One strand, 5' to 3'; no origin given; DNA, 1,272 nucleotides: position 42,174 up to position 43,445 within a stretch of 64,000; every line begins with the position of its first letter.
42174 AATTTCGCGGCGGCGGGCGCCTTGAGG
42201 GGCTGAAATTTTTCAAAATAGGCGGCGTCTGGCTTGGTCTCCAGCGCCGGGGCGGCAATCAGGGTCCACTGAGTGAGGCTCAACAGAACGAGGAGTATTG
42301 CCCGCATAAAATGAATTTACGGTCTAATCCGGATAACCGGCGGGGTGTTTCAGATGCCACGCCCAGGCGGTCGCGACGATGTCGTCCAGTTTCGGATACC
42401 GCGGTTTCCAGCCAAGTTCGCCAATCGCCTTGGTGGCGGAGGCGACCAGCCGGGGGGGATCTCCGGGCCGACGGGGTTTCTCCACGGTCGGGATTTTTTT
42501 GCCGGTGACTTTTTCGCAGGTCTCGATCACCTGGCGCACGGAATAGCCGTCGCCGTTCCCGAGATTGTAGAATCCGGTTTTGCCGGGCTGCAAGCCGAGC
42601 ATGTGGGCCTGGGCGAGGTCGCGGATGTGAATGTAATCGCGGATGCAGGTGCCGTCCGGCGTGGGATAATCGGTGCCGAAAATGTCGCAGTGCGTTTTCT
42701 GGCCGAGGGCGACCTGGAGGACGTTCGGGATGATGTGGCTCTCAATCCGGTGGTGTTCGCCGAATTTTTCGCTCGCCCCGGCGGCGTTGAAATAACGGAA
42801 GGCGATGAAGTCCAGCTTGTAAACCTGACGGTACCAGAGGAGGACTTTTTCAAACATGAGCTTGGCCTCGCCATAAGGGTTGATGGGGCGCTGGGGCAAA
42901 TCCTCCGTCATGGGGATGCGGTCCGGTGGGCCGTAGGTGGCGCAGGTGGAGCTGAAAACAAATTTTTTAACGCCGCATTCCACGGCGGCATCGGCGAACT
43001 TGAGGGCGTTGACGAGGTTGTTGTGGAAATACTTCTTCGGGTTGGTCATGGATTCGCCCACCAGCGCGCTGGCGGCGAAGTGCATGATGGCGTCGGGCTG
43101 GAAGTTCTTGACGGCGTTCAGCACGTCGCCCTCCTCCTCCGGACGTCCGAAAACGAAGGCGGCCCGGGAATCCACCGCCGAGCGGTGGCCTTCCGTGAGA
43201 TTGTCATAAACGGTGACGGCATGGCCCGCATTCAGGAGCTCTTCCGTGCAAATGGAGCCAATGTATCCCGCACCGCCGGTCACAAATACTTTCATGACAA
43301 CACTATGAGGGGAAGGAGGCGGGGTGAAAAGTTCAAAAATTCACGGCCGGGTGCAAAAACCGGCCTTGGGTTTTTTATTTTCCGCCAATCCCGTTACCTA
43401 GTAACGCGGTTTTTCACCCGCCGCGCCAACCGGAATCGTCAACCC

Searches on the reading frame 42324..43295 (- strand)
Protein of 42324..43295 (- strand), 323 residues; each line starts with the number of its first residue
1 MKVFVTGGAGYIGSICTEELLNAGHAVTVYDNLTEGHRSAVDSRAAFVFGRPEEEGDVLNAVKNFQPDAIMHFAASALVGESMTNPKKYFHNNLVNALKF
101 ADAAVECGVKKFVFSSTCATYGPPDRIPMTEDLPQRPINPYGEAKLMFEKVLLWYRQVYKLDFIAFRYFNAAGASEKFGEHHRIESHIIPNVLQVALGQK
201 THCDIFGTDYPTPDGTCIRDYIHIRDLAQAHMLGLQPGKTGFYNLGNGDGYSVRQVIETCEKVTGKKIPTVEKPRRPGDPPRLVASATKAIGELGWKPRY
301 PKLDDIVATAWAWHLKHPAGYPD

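Call 8: search_protein_families(library=pfam, proteins=[window:42324-43295:-], max_evalue=0.01)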
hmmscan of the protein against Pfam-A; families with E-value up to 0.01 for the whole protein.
window:42324-43295:- (323 aa): 8 families
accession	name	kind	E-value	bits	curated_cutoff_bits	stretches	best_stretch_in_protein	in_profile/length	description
PF01370.27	Epimerase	-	7.7e-56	189.6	20.9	1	3-246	1-240/240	NAD dependent epimerase/dehydratase family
PF16363.11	GDP_Man_Dehyd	-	6.4e-50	170.9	27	1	4-300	1-323/332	GDP-mannose 4,6 dehydratase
PF02719.21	Polysacc_synt_2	-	6.9e-13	48.9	20.2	1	3-174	1-174/293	Polysaccharide biosynthesis protein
PF04321.23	RmlD_sub_bind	-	3e-08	33.5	27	1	1-153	1-137/287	RmlD substrate binding domain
PF01073.25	3Beta_HSD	-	1.1e-07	31.7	22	1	5-153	2-158/280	3-beta hydroxysteroid dehydrogenase/isomerase family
PF05368.20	NmrA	-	1.4e-07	31.9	27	1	2-117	4-107/298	NmrA-like family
PF13460.12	NAD_binding_10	-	4.3e-07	30.4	27.2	1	7-152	1-131/184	NAD(P)H-binding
PF07993.18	NAD_binding_4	-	0.00013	21.7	20.1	0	68-177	90-213/258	Male sterility protein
